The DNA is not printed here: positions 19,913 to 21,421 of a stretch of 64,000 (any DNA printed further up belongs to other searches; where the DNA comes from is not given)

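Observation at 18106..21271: Nucleotide-sugar module: HddA/fucokinase-type GHMP kinase, GalE-like epimerase, and a nucleotidyltransferase fused to a GmhB-like phosphatase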

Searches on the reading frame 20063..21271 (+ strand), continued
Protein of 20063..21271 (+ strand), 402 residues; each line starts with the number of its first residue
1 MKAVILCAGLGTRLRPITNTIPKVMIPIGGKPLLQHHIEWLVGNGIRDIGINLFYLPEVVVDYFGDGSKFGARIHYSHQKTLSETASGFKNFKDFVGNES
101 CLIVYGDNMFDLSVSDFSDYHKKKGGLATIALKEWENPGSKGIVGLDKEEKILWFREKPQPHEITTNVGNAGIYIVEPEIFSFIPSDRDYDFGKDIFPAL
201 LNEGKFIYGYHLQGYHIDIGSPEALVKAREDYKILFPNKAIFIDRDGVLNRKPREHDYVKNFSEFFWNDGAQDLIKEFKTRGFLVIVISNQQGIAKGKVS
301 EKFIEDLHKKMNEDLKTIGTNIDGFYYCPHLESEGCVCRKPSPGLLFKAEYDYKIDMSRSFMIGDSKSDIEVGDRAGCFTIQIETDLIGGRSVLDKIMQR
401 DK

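Call 15: find_encoding_contigs(protein=P0006, flank=10000, max_places=3)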
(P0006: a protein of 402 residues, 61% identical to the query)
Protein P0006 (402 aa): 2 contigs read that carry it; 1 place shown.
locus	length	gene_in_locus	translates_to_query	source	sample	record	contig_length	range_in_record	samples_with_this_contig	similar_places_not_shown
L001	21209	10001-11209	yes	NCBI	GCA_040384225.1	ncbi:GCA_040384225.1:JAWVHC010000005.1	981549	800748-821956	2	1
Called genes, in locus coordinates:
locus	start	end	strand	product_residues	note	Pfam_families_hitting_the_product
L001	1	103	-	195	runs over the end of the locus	PF12917:YfbR-like, PF13023:HD_3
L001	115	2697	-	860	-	PF07517:SecA_DEAD, PF01043:SecA_PP_bind, PF21090:P-loop_SecA, PF07516:SecA_SW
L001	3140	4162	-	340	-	PF01565:FAD_binding_4, PF02873:MurB_C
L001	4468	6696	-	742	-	PF04932:Wzy_C, PF13181:TPR_8 (faint), PF23914:TPR_CcmH_CycH (faint), PF13424:TPR_12 (faint), PF13428:TPR_14 (faint), PF21033:RMD1-3 (faint), PF00515:TPR_1 (weak), PF07719:TPR_2 (weak), +2 more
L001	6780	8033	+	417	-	PF01943:Polysacc_synt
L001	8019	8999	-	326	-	PF00288:GHMP_kinases_N, PF08544:GHMP_kinases_C (weak)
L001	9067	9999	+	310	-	PF01073:3Beta_HSD, PF01370:Epimerase, PF02719:Polysacc_synt_2, PF04321:RmlD_sub_bind (weak), PF05368:NmrA, PF16363:GDP_Man_Dehyd, PF13460:NAD_binding_10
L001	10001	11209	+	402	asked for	PF00483:NTP_transferase, PF12804:NTP_transf_3 (weak), PF00702:Hydrolase, PF13419:HAD_2, PF08645:PNK3P (weak), PF13242:Hydrolase_like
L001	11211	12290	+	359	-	-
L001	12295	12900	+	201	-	PF13489:Methyltransf_23 (weak), PF13847:Methyltransf_31, PF08241:Methyltransf_11 (weak), PF13649:Methyltransf_25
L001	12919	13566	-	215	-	PF13489:Methyltransf_23 (weak), PF08241:Methyltransf_11, PF13649:Methyltransf_25 (weak)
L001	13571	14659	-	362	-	PF00534:Glycos_transf_1, PF13692:Glyco_trans_1_4, PF13524:Glyco_trans_1_2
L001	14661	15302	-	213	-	PF13489:Methyltransf_23 (weak), PF08241:Methyltransf_11 (weak)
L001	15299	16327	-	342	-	PF00534:Glycos_transf_1, PF13692:Glyco_trans_1_4, PF13524:Glyco_trans_1_2 (weak)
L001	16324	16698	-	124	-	PF04138:GtrA_DPMS_TM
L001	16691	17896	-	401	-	PF20706:GT4-conflict (weak), PF00534:Glycos_transf_1, PF13692:Glyco_trans_1_4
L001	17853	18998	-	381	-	PF13439:Glyco_transf_4, PF13579:Glyco_trans_4_4, PF00534:Glycos_transf_1, PF13692:Glyco_trans_1_4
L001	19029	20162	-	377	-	PF13439:Glyco_transf_4, PF13579:Glyco_trans_4_4, PF00534:Glycos_transf_1, PF20706:GT4-conflict (weak), PF13692:Glyco_trans_1_4, PF13524:Glyco_trans_1_2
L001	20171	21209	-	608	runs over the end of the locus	PF02534:T4SS-DNA_transf, PF10412:TrwB_AAD_bind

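Call 16: find_encoding_contigs(protein=P0004, flank=10000, max_places=3)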
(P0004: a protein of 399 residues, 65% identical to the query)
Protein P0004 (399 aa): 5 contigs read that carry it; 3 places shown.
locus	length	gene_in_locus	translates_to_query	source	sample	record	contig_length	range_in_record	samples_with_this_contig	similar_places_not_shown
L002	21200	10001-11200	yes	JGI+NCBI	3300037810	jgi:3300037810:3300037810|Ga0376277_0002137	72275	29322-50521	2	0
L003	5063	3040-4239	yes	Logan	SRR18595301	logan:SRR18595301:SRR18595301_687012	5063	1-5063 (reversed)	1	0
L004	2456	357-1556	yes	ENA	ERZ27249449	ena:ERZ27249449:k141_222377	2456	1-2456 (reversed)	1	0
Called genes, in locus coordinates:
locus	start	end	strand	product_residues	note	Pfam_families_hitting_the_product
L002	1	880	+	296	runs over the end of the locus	PF12804:NTP_transf_3 (weak)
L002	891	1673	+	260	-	PF00483:NTP_transferase (weak), PF12804:NTP_transf_3 (weak)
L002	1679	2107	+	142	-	PF04138:GtrA_DPMS_TM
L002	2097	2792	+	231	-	PF05711:TylF, PF13578:Methyltransf_24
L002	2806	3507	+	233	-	PF00535:Glycos_transf_2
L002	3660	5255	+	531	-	-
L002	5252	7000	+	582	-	-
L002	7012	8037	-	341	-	PF00535:Glycos_transf_2, PF10111:Glyco_tranf_2_2, PF13641:Glyco_tranf_2_3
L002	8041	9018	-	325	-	PF00288:GHMP_kinases_N, PF08544:GHMP_kinases_C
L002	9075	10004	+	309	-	PF01073:3Beta_HSD, PF01370:Epimerase, PF02719:Polysacc_synt_2, PF05368:NmrA, PF16363:GDP_Man_Dehyd, PF13460:NAD_binding_10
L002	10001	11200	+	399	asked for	PF00483:NTP_transferase, PF12804:NTP_transf_3, PF00702:Hydrolase (weak), PF13419:HAD_2 (faint), PF08645:PNK3P, PF13242:Hydrolase_like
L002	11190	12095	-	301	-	PF13489:Methyltransf_23, PF01209:Ubie_methyltran (weak), PF07021:MetW, PF13649:Methyltransf_25, PF13847:Methyltransf_31, PF08241:Methyltransf_11, PF08242:Methyltransf_12 (weak)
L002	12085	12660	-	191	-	PF13580:SIS_2, PF01380:SIS (weak)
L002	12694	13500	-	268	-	PF01531:Glyco_transf_11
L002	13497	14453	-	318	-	PF00535:Glycos_transf_2, PF10111:Glyco_tranf_2_2, PF13641:Glyco_tranf_2_3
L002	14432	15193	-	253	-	PF02353:CMAS (weak), PF13489:Methyltransf_23, PF13847:Methyltransf_31, PF08241:Methyltransf_11, PF08242:Methyltransf_12, PF13649:Methyltransf_25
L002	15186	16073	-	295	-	PF01973:MptE-like (weak)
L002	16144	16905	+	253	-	PF00977:His_biosynth, PF05690:ThiG (faint), PF01207:Dus (faint)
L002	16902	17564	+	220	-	PF07685:GATase_3 (weak), PF00117:GATase, PF01174:SNO (weak)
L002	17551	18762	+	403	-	-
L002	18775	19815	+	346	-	PF03102:NeuB, PF08666:SAF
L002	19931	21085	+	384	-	PF02350:Epimerase_2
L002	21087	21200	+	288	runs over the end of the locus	PF02719:Polysacc_synt_2 (faint), PF01370:Epimerase, PF04321:RmlD_sub_bind (weak), PF16363:GDP_Man_Dehyd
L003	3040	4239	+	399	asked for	PF00483:NTP_transferase, PF12804:NTP_transf_3, PF00702:Hydrolase (weak), PF13419:HAD_2 (faint), PF08645:PNK3P, PF13242:Hydrolase_like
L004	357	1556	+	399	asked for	PF00483:NTP_transferase, PF12804:NTP_transf_3, PF00702:Hydrolase (weak), PF13419:HAD_2 (faint), PF08645:PNK3P, PF13242:Hydrolase_like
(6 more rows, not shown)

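Call 19: search_solved_structures(query=window:20063-21271:+, max_evalue=0.00001)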
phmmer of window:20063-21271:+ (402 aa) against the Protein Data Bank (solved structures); distinct sequences matched with E-value up to 0.00001: 59.
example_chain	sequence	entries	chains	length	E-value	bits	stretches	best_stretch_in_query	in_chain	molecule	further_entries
8x7s_B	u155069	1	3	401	1.8e-44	155.4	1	1-221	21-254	UTP--glucose-1-phosphate uridylyltransferase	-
3l8e_A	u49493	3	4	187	7.8e-27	97.3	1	240-377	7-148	D,D-heptose 1,7-bisphosphate phosphatase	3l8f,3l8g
2gmw_A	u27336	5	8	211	9.3e-27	97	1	239-377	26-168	D,D-heptose 1,7-bisphosphate phosphatase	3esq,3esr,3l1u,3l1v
7whr_B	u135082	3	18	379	2.9e-26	95.4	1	1-226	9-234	Nucleotidyl transferase family protein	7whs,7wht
7d72_K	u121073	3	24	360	5.4e-25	91.2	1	1-224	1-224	Mannose-1-phosphate guanyltransferase beta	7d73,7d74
8yre_D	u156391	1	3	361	2.9e-24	88.8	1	1-226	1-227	Mannose-1-phosphate guanylyltransferase 1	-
7x8j_A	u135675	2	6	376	3.2e-24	88.7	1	1-226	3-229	Mannose-1-phosphate guanylyltransferase 1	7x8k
4y7t_A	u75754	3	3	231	2.2e-23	85.9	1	1-229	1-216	Nucleotidyl transferase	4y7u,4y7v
3l8h_A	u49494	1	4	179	2.1e-21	79.4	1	239-386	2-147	Putative haloacid dehalogenase-like hydrolase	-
3hl3_A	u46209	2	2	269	5.4e-21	78.1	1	1-228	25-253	Glucose-1-phosphate thymidylyltransferase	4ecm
4pnh_A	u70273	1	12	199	2e-20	76.2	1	238-377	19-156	D,D-heptose 1,7-bisphosphate phosphatase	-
5ify_A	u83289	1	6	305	5.9e-20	74.7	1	2-183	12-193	Glucose-1-phosphate thymidylyltransferase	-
1h5r_B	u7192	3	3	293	9.3e-20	74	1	2-229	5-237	GLUCOSE-1-PHOSPHATE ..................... | Glucose-1-phosphate thymidylyltransferase 1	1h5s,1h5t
1h5r_A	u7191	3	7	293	9.4e-20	74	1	2-229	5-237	GLUCOSE-1-PHOSPHATE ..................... | Glucose-1-phosphate thymidylyltransferase 1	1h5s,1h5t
1h5s_A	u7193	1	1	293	1.3e-19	73.5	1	2-229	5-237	Glucose-1-phosphate thymidylyltransferase 1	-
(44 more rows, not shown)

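Call 21: find_related_loci(query=window:20063-21271:+, collection=genome_contigs, flank=10000)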
Query window:20063-21271:+ (402 aa) in genome_contigs; peptide patterns used: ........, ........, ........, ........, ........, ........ (x = any residue, [..] = any of these).
87 stretches matched a pattern; 4 encode a relative of the query (tblastn E <= 1e-3); 4 distinct loci.
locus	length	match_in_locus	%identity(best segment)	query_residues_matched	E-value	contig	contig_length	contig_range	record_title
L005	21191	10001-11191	65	1-397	0e+0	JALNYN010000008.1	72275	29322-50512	MAG: Candidatus Paceibacterota bacterium isolate SO_2017_GW1 bin 180 NODE_2137_length_72275_cov_2.683581_OW334_2017, who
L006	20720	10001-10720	70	1-239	2e-111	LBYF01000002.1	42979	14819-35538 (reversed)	MAG: Parcubacteria group bacterium GW2011_GWA2_40_14 UT81_C0002, whole genome shotgun sequence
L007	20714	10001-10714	31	1-237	1e-23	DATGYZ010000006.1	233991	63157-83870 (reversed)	MAG TPA_asm: Bacteroidales bacterium isolate SMAG_U10650 k141_112228, whole genome shotgun sequence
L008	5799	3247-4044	25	2-228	3e-20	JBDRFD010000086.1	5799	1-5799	MAG: Patescibacteria group bacterium isolate MEGAHIT-group-1.352 k141_6887595, whole genome shotgun sequence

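Call 31: find_related_loci(query=A1, collection=metagenome_contigs, flank=10000)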
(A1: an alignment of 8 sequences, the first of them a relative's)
Query A1 (402 aa) in metagenome_contigs; peptide patterns used: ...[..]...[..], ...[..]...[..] (x = any residue, [..] = any of these).
599 stretches matched a pattern (row limit reached: there are more); 412 encode a relative of the query (tblastn E <= 1e-3); the best 80 are kept; 80 distinct loci.
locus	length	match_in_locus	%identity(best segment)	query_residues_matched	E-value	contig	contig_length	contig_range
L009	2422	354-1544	65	1-397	0e+0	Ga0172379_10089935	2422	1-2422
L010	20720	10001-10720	70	1-239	2e-110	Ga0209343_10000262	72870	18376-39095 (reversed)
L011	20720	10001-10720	70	1-239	2e-110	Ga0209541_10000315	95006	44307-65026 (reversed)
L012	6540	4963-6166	66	1-397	1e-140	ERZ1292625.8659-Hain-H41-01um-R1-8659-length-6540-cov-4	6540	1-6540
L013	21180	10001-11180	62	1-388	3e-139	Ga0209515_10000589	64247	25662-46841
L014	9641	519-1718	38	1-377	1e-77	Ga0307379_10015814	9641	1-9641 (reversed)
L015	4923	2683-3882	36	1-385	1e-74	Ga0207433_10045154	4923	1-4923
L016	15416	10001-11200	36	1-385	2e-74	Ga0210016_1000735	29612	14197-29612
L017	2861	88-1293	37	1-377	2e-75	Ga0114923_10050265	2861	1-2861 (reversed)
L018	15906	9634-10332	45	1-232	6e-64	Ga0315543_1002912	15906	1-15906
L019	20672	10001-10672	47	1-221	1e-57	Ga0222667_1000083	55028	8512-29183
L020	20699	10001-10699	43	1-230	5e-57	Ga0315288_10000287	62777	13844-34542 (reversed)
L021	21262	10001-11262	38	1-395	4e-50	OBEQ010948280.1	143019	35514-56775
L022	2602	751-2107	39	1-395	1e-49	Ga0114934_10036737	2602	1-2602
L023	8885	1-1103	39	1-389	5e-49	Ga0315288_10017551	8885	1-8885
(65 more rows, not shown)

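Call 43: find_homologous_proteins(query=L002:12085-12660:-)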
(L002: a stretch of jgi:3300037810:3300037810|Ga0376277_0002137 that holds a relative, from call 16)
Query L002:12085-12660:- (191 aa): 7960 proteins with E <= 0.001 among 8000 candidates; the best 120 are listed.
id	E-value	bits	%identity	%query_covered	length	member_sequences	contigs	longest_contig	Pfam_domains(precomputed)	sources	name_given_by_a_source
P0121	3.5e-118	410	100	100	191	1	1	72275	PF01380.28,PF13580.12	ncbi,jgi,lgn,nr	ncbi:MAG: SIS domain-containing protein [Candidatus Pacebacteria bacterium]|jgi:D-sedoheptulose 7-ph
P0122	5.5e-107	373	89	100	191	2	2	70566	PF01380.28,PF13580.12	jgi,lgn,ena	jgi:D-sedoheptulose 7-phosphate isomerase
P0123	1.0e-104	366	88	100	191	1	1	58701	PF01380.28,PF13580.12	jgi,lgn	jgi:D-sedoheptulose 7-phosphate isomerase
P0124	1.3e-98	346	83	100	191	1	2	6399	PF01380.28,PF13580.12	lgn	-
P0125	1.8e-94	333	79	99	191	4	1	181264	PF01380.28,PF13580.12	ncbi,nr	ncbi:MAG: SIS domain-containing protein [Candidatus Parcubacteria bacterium]|nr:SIS domain-containin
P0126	1.9e-87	310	73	100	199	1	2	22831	PF01380.28,PF13580.12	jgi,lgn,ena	-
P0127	5.1e-84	298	91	78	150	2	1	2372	PF01380.28,PF13580.12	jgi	jgi:D-sedoheptulose 7-phosphate isomerase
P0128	2.4e-76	273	67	97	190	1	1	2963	PF01380.28,PF13580.12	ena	-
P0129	1.4e-75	271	71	96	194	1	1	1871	PF01380.28,PF13580.12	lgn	-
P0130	5.2e-73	263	67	96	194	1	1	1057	PF01380.28,PF13580.12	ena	-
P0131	6.6e-72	259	65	96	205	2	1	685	PF01380.28,PF13580.12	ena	-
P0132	4.6e-71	256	64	98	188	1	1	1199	PF01380.28,PF13580.12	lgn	-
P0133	4.9e-71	256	64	98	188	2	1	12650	PF01380.28,PF13580.12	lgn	-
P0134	9.2e-69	249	63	90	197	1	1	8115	PF01380.28,PF13580.12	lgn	-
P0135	3.2e-67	244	59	93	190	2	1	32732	PF01380.28,PF13580.12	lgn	-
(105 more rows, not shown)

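Call 44: find_encoding_contigs(protein=P0003, flank=10000, max_places=2)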
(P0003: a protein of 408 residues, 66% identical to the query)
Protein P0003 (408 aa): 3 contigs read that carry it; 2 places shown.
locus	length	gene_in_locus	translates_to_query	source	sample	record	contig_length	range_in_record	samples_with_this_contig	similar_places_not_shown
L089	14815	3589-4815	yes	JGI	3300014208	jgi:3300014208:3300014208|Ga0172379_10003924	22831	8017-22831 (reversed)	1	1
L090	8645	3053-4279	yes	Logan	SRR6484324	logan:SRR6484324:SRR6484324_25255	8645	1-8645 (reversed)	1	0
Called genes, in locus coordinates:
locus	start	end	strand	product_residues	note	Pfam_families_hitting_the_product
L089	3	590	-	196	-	?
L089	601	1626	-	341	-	PF00535:Glycos_transf_2, PF10111:Glyco_tranf_2_2, PF13641:Glyco_tranf_2_3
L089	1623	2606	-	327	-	PF22700:MVD-like_N (faint), PF00288:GHMP_kinases_N, PF08544:GHMP_kinases_C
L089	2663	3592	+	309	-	PF01073:3Beta_HSD, PF01370:Epimerase, PF02719:Polysacc_synt_2, PF04321:RmlD_sub_bind (weak), PF05368:NmrA, PF16363:GDP_Man_Dehyd, PF13460:NAD_binding_10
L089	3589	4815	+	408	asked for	PF00483:NTP_transferase, PF12804:NTP_transf_3 (weak), PF00702:Hydrolase (weak), PF13419:HAD_2 (weak), PF08645:PNK3P, PF13242:Hydrolase_like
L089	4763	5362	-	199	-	PF13580:SIS_2, PF01380:SIS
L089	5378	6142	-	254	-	PF03269:DUF268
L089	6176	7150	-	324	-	PF07507:WavE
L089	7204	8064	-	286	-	PF03009:GDPD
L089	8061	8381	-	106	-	-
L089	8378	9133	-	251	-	PF00483:NTP_transferase, PF12804:NTP_transf_3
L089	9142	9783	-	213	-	PF00702:Hydrolase, PF13419:HAD_2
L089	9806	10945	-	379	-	PF13489:Methyltransf_23, PF08241:Methyltransf_11 (faint), PF08242:Methyltransf_12 (weak), PF13847:Methyltransf_31 (faint)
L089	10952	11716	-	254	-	PF05711:TylF, PF13578:Methyltransf_24 (weak)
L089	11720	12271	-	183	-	-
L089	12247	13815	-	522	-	-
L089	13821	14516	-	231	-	PF00834:Ribul_P_3_epim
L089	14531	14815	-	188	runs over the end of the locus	PF13580:SIS_2 (faint), PF01380:SIS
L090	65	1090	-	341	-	PF00535:Glycos_transf_2, PF10111:Glyco_tranf_2_2, PF13641:Glyco_tranf_2_3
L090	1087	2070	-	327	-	PF22700:MVD-like_N (faint), PF00288:GHMP_kinases_N, PF08544:GHMP_kinases_C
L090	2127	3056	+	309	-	PF01073:3Beta_HSD, PF01370:Epimerase, PF02719:Polysacc_synt_2, PF04321:RmlD_sub_bind (weak), PF05368:NmrA, PF16363:GDP_Man_Dehyd, PF13460:NAD_binding_10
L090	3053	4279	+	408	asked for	PF00483:NTP_transferase, PF12804:NTP_transf_3 (weak), PF00702:Hydrolase (weak), PF13419:HAD_2 (weak), PF08645:PNK3P, PF13242:Hydrolase_like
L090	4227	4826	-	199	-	PF13580:SIS_2, PF01380:SIS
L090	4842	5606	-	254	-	PF03269:DUF268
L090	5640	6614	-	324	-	PF07507:WavE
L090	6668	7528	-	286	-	PF03009:GDPD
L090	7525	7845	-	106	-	-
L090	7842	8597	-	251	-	PF00483:NTP_transferase, PF12804:NTP_transf_3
